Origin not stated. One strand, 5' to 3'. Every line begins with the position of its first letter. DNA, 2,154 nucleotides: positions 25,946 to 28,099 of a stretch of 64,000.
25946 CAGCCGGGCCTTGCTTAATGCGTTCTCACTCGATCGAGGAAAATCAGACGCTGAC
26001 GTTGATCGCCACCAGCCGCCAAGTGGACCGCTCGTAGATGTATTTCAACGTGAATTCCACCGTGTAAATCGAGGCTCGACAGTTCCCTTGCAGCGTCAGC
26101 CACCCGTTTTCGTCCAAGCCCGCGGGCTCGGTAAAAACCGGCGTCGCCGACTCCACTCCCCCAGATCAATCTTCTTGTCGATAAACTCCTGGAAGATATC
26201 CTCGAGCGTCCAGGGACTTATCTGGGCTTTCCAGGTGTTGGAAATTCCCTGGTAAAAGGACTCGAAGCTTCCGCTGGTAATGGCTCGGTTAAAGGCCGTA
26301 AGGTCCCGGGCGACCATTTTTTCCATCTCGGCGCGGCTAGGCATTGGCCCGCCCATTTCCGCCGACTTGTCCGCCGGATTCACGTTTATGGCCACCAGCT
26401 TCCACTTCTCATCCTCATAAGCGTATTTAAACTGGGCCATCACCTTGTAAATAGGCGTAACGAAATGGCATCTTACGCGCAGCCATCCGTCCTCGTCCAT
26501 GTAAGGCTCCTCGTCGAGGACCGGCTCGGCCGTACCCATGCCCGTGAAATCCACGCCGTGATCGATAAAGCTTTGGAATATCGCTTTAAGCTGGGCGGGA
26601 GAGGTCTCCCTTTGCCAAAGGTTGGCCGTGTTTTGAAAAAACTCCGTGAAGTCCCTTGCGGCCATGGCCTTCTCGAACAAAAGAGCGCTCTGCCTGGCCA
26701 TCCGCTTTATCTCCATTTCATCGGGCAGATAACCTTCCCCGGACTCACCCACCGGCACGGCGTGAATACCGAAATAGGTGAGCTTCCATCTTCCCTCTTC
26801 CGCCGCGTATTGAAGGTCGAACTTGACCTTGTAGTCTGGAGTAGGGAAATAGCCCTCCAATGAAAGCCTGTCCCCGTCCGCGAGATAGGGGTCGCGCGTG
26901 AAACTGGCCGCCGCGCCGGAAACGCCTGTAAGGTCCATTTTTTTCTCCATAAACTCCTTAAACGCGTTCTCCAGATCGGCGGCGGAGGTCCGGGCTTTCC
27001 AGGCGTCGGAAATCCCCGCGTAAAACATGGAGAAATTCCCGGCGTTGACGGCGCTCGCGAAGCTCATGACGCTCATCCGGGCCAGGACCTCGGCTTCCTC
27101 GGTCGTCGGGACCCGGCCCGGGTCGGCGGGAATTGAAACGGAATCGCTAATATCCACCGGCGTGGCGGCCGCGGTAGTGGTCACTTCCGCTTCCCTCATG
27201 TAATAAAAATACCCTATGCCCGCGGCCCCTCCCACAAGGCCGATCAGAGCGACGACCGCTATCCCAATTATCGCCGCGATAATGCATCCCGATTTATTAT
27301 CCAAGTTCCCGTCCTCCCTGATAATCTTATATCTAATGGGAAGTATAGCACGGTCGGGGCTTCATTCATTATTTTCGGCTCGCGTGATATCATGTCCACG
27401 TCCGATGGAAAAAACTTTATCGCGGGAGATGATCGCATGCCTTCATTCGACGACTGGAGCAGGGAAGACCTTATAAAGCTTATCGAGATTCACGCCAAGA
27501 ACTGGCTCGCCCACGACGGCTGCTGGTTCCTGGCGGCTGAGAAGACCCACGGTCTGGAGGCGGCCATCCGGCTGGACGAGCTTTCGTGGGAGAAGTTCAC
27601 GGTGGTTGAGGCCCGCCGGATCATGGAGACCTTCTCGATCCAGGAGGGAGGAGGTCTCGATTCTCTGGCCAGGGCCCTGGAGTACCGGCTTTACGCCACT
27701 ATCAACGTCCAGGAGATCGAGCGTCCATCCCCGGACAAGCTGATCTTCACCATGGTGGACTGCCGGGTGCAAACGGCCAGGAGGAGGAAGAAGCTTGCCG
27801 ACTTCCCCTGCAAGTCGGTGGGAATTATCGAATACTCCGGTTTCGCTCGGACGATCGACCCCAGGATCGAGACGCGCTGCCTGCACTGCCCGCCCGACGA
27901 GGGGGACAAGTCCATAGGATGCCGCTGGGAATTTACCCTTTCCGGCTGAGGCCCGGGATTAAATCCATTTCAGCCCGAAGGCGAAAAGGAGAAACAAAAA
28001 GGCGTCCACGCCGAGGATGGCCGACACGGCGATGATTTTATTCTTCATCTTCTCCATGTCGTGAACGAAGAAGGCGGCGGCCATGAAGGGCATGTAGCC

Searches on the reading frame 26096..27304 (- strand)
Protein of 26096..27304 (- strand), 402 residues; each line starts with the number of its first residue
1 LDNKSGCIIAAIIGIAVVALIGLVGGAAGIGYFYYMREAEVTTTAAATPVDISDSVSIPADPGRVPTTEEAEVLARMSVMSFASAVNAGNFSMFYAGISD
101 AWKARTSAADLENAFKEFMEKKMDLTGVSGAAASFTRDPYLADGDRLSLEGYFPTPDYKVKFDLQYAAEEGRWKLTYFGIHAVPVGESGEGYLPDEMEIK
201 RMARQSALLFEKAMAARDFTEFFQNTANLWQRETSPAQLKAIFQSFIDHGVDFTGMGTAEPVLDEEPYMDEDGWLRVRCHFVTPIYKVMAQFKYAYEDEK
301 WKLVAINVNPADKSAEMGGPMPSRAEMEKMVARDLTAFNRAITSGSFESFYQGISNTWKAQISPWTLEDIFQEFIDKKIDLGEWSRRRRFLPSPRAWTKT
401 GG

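Call 43: search_protein_families(library=pfam, proteins=[window:26096-27304:-], max_evalue=0.0001)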
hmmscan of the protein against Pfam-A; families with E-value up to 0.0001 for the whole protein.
window:26096-27304:- (402 aa): 1 family
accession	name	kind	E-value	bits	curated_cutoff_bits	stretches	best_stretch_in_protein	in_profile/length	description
PF13026.12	DUF3887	-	6.7e-07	30.3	31.8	0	341-376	7-42/91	Protein of unknown function (DUF3887)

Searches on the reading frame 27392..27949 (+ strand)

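Call 43: search_protein_families(library=pfam, proteins=[window:27392-27949:+], max_evalue=0.0001)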
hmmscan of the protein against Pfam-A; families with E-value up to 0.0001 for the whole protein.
window:27392-27949:+ (185 aa): 1 family
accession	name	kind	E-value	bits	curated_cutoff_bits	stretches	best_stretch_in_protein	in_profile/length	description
PF19620.4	DUF6125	-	4.8e-75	251.5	27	1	22-183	3-164/164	Family of unknown function (DUF6125)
